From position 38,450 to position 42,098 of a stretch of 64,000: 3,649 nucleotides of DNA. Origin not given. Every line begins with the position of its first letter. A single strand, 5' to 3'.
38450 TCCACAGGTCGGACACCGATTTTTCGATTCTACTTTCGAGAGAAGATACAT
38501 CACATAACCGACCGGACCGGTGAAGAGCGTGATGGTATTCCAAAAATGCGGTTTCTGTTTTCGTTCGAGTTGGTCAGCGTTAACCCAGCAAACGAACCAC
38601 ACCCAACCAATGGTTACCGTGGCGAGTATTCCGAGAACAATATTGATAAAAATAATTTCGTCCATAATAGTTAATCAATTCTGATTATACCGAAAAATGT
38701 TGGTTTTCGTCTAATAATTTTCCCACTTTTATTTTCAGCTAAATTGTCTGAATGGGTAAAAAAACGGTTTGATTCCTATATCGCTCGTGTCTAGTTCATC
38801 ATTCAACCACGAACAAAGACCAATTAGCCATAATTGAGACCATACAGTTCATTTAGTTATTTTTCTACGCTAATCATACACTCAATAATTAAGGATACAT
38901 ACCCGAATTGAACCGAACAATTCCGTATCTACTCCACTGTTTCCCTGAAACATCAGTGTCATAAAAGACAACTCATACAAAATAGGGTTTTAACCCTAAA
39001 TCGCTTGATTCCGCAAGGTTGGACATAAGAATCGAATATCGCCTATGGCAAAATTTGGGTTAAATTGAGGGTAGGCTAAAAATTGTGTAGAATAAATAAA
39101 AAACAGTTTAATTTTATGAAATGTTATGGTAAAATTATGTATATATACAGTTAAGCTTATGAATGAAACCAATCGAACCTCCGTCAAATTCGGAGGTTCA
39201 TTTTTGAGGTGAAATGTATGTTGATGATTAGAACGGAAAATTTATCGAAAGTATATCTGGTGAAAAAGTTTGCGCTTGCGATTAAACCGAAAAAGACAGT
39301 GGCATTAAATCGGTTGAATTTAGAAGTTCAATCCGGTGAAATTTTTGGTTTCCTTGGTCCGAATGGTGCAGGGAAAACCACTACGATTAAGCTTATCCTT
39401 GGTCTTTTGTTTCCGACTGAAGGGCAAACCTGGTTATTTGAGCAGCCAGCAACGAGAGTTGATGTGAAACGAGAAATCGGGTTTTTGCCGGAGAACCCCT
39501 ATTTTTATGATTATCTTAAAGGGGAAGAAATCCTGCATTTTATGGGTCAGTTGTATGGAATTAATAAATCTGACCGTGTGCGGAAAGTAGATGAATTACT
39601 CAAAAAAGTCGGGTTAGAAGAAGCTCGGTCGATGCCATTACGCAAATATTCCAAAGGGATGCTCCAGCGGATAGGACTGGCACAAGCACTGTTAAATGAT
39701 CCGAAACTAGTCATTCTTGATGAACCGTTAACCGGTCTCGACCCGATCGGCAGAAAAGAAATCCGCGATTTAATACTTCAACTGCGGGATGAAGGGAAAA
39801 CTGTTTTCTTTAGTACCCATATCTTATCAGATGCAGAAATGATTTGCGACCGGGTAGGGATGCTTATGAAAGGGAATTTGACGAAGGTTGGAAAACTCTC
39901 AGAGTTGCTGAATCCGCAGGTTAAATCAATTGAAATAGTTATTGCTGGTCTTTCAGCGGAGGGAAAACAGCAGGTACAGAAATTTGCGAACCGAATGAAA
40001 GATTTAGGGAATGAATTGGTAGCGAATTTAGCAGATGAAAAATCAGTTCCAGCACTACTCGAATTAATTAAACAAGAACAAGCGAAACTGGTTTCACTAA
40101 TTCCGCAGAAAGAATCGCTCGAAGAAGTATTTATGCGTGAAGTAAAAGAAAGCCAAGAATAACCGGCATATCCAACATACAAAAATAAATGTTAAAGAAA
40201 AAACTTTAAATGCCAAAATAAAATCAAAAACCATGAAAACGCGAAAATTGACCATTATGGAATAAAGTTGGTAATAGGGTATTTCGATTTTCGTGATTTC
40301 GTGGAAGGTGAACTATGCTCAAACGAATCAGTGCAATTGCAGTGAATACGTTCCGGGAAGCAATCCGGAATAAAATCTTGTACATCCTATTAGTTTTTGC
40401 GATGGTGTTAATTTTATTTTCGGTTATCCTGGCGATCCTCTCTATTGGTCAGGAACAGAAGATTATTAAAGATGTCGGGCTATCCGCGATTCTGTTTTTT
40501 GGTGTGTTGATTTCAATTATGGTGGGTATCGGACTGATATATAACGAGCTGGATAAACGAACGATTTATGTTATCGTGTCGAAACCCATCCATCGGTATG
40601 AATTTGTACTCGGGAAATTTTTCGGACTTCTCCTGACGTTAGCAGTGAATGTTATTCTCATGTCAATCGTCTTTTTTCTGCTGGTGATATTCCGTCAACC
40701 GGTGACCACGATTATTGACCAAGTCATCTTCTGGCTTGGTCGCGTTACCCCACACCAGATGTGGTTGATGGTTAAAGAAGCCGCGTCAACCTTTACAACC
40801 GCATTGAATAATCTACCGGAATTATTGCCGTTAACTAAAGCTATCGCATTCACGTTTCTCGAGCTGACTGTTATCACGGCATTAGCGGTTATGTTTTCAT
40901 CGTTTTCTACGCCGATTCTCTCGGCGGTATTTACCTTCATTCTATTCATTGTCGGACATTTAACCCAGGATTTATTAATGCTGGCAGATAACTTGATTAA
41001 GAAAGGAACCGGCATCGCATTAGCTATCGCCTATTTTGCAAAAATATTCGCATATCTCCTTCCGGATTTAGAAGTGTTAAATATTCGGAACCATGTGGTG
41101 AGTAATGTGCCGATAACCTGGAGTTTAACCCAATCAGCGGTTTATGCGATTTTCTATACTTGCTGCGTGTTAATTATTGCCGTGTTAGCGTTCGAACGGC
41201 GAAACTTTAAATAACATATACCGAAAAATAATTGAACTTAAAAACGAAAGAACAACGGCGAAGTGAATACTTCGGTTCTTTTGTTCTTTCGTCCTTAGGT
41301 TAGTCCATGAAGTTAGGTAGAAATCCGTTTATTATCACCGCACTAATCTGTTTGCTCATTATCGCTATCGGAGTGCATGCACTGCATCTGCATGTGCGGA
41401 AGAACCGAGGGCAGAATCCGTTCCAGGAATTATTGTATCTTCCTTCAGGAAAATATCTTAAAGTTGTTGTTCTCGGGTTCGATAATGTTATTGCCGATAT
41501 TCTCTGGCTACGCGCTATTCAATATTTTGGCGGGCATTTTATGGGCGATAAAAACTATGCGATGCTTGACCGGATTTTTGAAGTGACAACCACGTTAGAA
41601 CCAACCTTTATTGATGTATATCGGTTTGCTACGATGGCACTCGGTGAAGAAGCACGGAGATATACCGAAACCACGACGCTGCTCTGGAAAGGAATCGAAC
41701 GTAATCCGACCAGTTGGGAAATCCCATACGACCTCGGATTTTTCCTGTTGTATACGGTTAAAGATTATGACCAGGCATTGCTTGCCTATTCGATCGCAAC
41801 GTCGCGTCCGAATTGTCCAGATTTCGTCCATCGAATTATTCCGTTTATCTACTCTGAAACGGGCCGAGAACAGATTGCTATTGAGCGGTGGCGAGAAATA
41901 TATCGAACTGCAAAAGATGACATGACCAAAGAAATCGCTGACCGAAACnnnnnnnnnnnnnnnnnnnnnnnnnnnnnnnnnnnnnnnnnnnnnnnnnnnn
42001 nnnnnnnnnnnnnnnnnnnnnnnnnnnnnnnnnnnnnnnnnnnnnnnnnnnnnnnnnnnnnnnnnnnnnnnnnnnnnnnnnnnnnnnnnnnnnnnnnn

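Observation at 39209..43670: ABC-2 transporter + TPR/pseudopilin-domain membrane protein + sigma54 activator: candidate novel envelope system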

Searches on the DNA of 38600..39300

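Call 18: search_rna_families(source=window, start=38600, end=39300, threshold=evalue, max_evalue=1)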
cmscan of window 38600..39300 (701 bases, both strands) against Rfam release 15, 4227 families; matches with E-value up to 1: 1.
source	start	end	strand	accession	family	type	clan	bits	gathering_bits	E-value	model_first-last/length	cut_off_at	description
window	39119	39207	+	RF02449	ncr1015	Gene; sRNA;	-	25.6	60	0.26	1-121/121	no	Bacillus sRNA ncr1015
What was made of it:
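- Tried and rejected: Only a sub-threshold sRNA hit, E 0.26 (call 18).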

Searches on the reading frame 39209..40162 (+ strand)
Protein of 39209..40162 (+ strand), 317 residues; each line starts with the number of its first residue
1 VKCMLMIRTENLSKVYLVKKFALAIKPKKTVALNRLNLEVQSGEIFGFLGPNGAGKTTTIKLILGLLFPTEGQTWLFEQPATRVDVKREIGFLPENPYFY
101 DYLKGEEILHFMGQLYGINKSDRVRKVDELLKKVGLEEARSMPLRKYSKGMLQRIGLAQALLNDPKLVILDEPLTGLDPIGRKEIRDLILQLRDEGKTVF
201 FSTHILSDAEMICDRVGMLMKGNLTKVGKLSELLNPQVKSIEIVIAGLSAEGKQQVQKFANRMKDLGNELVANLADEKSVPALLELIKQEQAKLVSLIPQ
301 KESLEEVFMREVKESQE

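Call 3: search_protein_families(library=pfam, proteins=[window:39209-40162:+], max_evalue=0.1)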
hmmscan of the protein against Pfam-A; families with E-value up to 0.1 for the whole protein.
window:39209-40162:+ (317 aa): 5 families
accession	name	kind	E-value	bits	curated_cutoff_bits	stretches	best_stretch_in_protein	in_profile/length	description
PF00005.33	ABC_tran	-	1.4e-28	100.7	25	1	33-174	1-136/137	ABC transporter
PF13304.12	AAA_21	-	5.1e-12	46.9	27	2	107-205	181-299/304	AAA domain, putative AbiEii toxin, Type IV TA system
PF13732.12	DrrA1-3_C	-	0.00012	23.1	27.4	1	254-312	25-81/81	ATP-binding protein DrrA1-3-like, C-terminal domain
PF13476.12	AAA_23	-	0.0018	19.4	27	1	39-68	16-44/201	AAA domain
PF13514.12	AAA_27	-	0.048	13.7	22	0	45-74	28-57/206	AAA domain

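Call 4: search_protein_families(library=ncbifam, proteins=[window:39209-40162:+], max_evalue=0.1)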
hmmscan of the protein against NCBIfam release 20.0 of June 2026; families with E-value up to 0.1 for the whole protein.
window:39209-40162:+ (317 aa): 193 families (the best 25 are shown)
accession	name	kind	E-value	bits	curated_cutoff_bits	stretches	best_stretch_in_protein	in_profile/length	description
TIGR01188.1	drrA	subfamily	1.6e-65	221.4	312.45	1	29-310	5-299/302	daunorubicin resistance ABC transporter, ATP-binding protein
TIGR03522.1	GldA_ABC_ATP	equivalog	5.7e-60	203.3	402.6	1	29-309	14-298/301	gliding motility-associated ABC transporter ATP-binding subunit GldA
TIGR03740.1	galliderm_ABC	subfamily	2.3e-54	184.5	309.75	1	27-230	10-208/223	lantibiotic protection ABC transporter ATP-binding subunit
NF033858.1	ABC2_perm_RbbA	equivalog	2.5e-48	164.7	1050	1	18-254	267-507/909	ribosome-associated ATPase/putative transporter RbbA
NF010060.0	PRK13537.1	equivalog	1.9e-43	148.5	521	1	29-310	27-306/314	nodulation factor ABC transporter ATP-binding protein NodI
NF010059.0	PRK13536.1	equivalog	2.3e-42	145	549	1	30-310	56-334/342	nodulation factor ABC transporter ATP-binding protein NodI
TIGR01288.1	nodI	equivalog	1.9e-41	142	424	1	30-310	17-295/303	nodulation factor ABC transporter ATP-binding protein NodI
TIGR01186.1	proV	subfamily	3e-40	138.4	326.6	1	30-307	6-288/363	betaine/proline/choline family ABC transporter ATP-binding protein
NF047565.1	PSM_export_PmtA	equivalog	1.9e-38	132.4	350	1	28-235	12-217/282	phenol-soluble modulin export ABC transporter ATP-binding protein PmtA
TIGR04406.1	LPS_export_lptB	equivalog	8.1e-37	126.8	240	1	28-239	12-229/239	LPS export ABC transporter ATP-binding protein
NF040933.2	ABC_arch_GlcV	equivalog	9.9e-35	120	450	1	10-249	6-242/357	glucose ABC transporter ATP-binding protein GlcV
TIGR00968.1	3a0106s01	subfamily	1.6e-34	119.4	342.75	1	29-235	12-220/237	sulfate ABC transporter ATP-binding protein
TIGR04521.1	ECF_ATPase_2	equivalog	1.8e-34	119.1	330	1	26-238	14-237/279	energy-coupling factor transporter ATPase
TIGR04520.1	ECF_ATPase_1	equivalog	6.1e-33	114.4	315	1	26-239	11-229/269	energy-coupling factor transporter ATPase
TIGR01257.1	rim_protein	equivalog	6.9e-33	112.7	4012.85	1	18-228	931-1142/2272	rim ABC transporter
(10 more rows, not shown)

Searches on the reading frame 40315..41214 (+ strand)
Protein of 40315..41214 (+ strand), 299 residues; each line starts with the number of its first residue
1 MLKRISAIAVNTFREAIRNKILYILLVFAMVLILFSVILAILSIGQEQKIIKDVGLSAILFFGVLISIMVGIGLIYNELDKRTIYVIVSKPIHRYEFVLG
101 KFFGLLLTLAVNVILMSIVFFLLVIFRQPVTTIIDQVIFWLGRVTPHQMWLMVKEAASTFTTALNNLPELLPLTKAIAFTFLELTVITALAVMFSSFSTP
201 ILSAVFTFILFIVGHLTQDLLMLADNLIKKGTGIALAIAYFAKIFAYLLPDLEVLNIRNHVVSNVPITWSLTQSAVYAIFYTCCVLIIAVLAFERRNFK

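Call 3: search_protein_families(library=pfam, proteins=[window:40315-41214:+], max_evalue=0.1)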
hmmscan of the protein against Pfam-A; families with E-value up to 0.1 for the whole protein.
window:40315-41214:+ (299 aa): 4 families
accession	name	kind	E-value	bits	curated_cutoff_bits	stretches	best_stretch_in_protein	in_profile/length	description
PF12679.13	ABC2_membrane_2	-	5.5e-06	26.3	27.2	1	7-296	2-281/283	ABC-2 family transporter protein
PF13346.12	ABC2_membrane_5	-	4.5e-05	23.5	25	1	57-139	37-118/205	ABC-2 family transporter protein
PF12730.13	ABC2_membrane_4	-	0.00082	19.8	27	1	18-153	11-150/179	ABC-2 family transporter protein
PF01061.29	ABC2_membrane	-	0.0035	17.4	26.9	1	5-133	3-131/211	ABC-2 type transporter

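Call 4: search_protein_families(library=ncbifam, proteins=[window:40315-41214:+], max_evalue=0.1)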
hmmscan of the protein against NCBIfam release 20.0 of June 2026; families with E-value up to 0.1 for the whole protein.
window:40315-41214:+ (299 aa): 0 families

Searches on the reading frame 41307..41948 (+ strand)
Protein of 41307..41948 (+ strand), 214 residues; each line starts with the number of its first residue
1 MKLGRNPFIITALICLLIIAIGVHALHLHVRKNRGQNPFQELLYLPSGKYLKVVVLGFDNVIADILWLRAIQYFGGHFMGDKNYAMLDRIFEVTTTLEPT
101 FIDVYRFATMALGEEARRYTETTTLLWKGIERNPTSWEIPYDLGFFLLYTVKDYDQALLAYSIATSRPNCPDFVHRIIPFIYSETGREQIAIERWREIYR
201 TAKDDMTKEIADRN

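Call 5: search_protein_families(library=pfam, proteins=[window:41307-41948:+], max_evalue=10)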
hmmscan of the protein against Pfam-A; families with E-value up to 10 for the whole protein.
seq(214 aa): 2 families
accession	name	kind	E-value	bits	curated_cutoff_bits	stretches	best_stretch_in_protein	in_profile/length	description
PF13431.12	TPR_17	-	0.03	15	24.4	1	125-158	1-33/34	Tetratricopeptide repeat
PF20520.3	Ac45-VOA1_TM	-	0.47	10.7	25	1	9-26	11-28/39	V0 complex accessory subunit Ac45/VOA1 transmembrane domain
